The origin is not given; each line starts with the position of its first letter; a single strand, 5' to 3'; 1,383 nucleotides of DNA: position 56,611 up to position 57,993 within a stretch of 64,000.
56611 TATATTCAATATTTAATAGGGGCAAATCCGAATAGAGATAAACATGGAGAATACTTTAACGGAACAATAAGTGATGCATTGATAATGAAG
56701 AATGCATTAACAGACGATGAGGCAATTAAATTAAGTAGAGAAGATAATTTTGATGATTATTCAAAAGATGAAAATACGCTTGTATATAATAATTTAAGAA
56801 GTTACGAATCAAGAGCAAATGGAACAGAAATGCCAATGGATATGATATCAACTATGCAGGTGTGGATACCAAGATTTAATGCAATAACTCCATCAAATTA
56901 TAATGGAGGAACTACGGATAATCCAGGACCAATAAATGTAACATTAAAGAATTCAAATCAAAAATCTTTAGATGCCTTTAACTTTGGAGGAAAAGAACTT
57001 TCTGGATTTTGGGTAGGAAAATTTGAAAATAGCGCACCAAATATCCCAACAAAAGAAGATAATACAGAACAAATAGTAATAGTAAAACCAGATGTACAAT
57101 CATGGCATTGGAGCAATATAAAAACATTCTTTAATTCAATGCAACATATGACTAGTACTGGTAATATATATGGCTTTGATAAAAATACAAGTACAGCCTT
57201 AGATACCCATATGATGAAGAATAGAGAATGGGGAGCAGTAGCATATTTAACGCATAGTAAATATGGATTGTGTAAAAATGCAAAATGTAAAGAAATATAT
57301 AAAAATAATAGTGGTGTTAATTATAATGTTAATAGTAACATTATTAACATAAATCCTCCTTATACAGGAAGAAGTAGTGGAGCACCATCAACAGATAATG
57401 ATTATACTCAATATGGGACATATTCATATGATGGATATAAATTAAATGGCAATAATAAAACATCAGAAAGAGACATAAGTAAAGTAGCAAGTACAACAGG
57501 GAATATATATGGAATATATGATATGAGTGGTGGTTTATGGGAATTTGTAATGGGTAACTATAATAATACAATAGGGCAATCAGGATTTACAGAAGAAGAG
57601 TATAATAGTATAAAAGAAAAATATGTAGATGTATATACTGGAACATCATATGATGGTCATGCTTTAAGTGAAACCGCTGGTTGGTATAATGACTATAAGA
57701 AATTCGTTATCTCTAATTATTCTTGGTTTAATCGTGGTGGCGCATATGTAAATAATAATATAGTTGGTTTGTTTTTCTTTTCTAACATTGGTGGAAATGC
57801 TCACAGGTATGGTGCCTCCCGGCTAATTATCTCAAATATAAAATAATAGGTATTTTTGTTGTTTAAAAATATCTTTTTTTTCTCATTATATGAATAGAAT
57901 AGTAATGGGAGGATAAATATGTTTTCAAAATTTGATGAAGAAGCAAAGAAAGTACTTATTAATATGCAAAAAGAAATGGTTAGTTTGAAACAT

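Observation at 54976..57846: Unusual domain fusion: TasA-like N-domain + 2 LamG/ConA-like domains + FGE-sulfatase-like domain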

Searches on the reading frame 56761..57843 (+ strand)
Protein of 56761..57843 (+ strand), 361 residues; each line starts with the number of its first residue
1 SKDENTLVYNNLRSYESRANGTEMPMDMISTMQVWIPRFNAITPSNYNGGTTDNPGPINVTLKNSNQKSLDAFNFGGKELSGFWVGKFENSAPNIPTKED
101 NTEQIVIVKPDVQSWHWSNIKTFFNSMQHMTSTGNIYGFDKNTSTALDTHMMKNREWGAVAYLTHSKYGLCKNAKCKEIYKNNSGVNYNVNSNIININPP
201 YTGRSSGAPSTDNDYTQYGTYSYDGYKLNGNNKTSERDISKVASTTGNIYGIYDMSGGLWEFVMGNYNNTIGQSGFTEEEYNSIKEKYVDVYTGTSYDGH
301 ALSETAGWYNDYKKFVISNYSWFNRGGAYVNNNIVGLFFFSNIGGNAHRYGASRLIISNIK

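Call 42: predict_structure(alignment_id=A3)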
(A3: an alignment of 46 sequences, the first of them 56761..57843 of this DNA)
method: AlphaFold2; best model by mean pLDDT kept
length: 361 residues; sequences in the alignment: 46
mean_pLDDT: 79.2   pTM: 0.86
mean pLDDT of the five models: 79.2, 74.9, 66.4, 59.2, 47.7
residues with pLDDT >= 90: 94; 70-90: 180; 50-70: 72; < 50: 15
segments of 3 or more residues with pLDDT < 50: 1-4, 6-11, 298-300
pLDDT, mean of each block of 10 residues (from residue 1): 44 61 81 91 68 76 75 87 93 81 87 88 93 80 76 92 89 86 63 60 84 72 90 91 85 86 88 88 92 62 53 62 80 70 87 91 74
secondary structure, 60 per line:
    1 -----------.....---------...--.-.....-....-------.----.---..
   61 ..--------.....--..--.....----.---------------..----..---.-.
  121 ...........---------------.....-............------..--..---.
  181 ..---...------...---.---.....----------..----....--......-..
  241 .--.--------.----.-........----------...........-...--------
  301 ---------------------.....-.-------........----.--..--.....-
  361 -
elements in order: H12-16 E33-37 E39-42 E59-62 E82-86 H120-131 E147-151 H154-164 E180-182 E186-188 E195-197 E205-209 E226-229 E232-237 E260-267 H278-288 E290-292 E322-326 E336-343 E355-359

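Call 46: fold_search(model_id=the predicted structure, library=pdb)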
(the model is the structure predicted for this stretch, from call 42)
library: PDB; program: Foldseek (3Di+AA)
matches with E <= 10: 64; with E <= 0.001: 6
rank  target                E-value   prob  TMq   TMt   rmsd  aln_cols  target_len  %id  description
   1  5vf4_A                1.4e-06  1.00  0.44  0.42   9.8       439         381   15  Thermus aquaticus variable protein (TaqVP) from diversity-generating retroelements (DGR) (released 2017-05-24)
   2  5vf4_D                3.1e-06  1.00  0.43  0.41   9.8       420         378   15  Thermus aquaticus variable protein (TaqVP) from diversity-generating retroelements (DGR) (released 2017-05-24)
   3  5vf4_C                5.4e-06  1.00  0.43  0.41  10.1       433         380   15  Thermus aquaticus variable protein (TaqVP) from diversity-generating retroelements (DGR) (released 2017-05-24)
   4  6xtq_A                9.9e-05  0.97  0.27  0.32  14.6       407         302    9  Crystal structure reveals non-coordinative binding of O2 to the copper center of the formylglycine-generating enzyme - (released 2021-01-27)
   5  6xtp_A                1.2e-04  0.95  0.27  0.31  14.8       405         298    9  Crystal structure reveals non-coordinative binding of O2 to the copper center of the formylglycine-generating enzyme - (released 2021-01-27)
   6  6s07_A                1.4e-04  0.95  0.27  0.31  14.2       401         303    9  Structure of formylglycine-generating enzyme at 1.04 A in complex with copper and substrate reveals an acidic pocket f (released 2019-06-26)
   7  5hha_A                1.3e-03  0.99  0.34  0.45   9.9       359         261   10  Structure of PvdO from Pseudomonas aeruginosa (released 2017-01-18)
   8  9myj_B                2.1e-03  0.85  0.31  0.26  20.9       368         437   13  Structure of P. gingivalis PorK and PorN complexes from cryo electron microscopy (released 2025-07-16)
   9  2q17_D                2.1e-03  0.77  0.28  0.34  12.5       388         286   10  Formylglycine Generating Enzyme from Streptomyces coelicolor (released 2008-04-01)
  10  5hha_B                2.2e-03  0.92  0.32  0.40  12.2       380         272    9  Structure of PvdO from Pseudomonas aeruginosa (released 2017-01-18)
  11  5nyy                  2.5e-03  0.87  0.31  0.37  10.6       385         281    9  Formylglycine generating enzyme from T. curvata in complex with Cd(II) (released 2017-06-07)
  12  2q17_E                2.6e-03  0.80  0.29  0.35  13.2       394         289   10  Formylglycine Generating Enzyme from Streptomyces coelicolor (released 2008-04-01)
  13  2q17_A                3.0e-03  0.72  0.28  0.33  12.4       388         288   10  Formylglycine Generating Enzyme from Streptomyces coelicolor (released 2008-04-01)
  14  2y3c                  3.3e-03  0.95  0.33  0.42  11.3       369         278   10  Treponema denticola variable protein 1 (released 2011-08-31)
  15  6muj_B                5.1e-03  0.75  0.31  0.36  11.3       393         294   10  Formylglycine generating enzyme bound to copper (released 2019-02-27)
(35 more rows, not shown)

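Call 76: fold_search(model_id=the predicted structure, library=viral)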
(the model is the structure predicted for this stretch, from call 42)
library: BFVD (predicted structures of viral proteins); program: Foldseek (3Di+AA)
matches with E <= 10: 111; with E <= 0.001: 10
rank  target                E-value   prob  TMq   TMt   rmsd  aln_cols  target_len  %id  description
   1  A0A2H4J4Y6            7.2e-09  1.00  0.45  0.25  10.8       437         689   13  Sulfatase-modifying factor enzyme-like domain-containing protein [uncultured Caudovirales phage]
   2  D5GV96                9.3e-06  1.00  0.38  0.25  15.0       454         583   11  Hypothetical phage protein [Campylobacter phage CP220]
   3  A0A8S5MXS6            3.7e-05  1.00  0.43  0.30   9.3       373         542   12  Tail collar fiber protein [Myoviridae sp. ctRRy11]
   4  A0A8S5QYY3            4.0e-05  1.00  0.43  0.22  10.7       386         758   14  Tail collar fiber protein [Myoviridae sp. ctLtm40]
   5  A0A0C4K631            5.1e-05  1.00  0.43  0.28   8.9       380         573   14  (no name in the UniProt tables at hand)
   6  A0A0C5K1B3            5.7e-05  1.00  0.44  0.37   9.6       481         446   12  (no name in the UniProt tables at hand)
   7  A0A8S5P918            1.6e-04  0.99  0.38  0.11  14.3       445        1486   15  Collagen triple helix repeat protein [Podoviridae sp. ctU7u6]
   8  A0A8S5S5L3            3.3e-04  1.00  0.42  0.17   8.3       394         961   12  Tail collar fiber protein [Podoviridae sp. ctsUe5]
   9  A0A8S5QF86            3.3e-04  0.99  0.41  0.37  11.4       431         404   10  ChiA1-BD-binding domain protein [Caudovirales sp. ctqPn17]
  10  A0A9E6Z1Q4            3.5e-04  1.00  0.46  0.31   8.6       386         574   13  (no name in the UniProt tables at hand)
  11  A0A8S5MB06            1.4e-03  0.96  0.38  0.25  11.5       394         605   11  Tail collar fiber protein [Siphoviridae sp. ctsDY37]
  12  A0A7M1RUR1            1.5e-03  0.98  0.42  0.28  12.7       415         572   13  Tail fiber protein [uncultured phage cr55_1]
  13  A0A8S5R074            1.9e-03  0.99  0.41  0.23   9.2       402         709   12  Tail collar fiber protein [Siphoviridae sp. ctyvQ1]
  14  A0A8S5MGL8            3.3e-03  0.98  0.45  0.25  10.1       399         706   12  Tail collar fiber protein [Podoviridae sp. ctqve24]
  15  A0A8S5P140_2          6.5e-03  0.91  0.35  0.14  11.3       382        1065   10  Spore coat protein H kinase fold, TRANSFERASE [Myoviridae sp. ctrCp2]
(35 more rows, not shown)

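Call 78: search_protein_representatives(protein=window:56761-57843:+)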
Query: 361 residues. Proteins with E-value up to 0.001 (for the whole library): 2902; up to 1e-10: 1803; up to 1e-30: 229. The best 150 are listed.
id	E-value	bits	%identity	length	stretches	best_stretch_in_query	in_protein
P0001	5.6e-242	819.2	100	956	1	1-361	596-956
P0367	2.9e-111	389.1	41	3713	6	62-355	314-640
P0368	4.4e-88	312.8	45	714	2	71-354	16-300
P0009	1.7e-82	294.4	52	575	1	14-360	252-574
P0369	1.5e-80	288.0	37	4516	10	69-191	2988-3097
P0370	2.4e-74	267.6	42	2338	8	31-166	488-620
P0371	9.3e-72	259.1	51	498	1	10-311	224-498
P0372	6.5e-70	253.0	50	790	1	9-359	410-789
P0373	5.0e-64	233.7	50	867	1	10-355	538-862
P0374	5.3e-64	233.6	52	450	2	11-184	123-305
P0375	3.5e-62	227.6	46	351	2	46-313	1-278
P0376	8.1e-62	226.4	48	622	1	15-357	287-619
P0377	1.4e-61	225.7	51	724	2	10-184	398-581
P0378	1.8e-58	215.4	47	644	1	9-342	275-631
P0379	4.8e-58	214.0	46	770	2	18-188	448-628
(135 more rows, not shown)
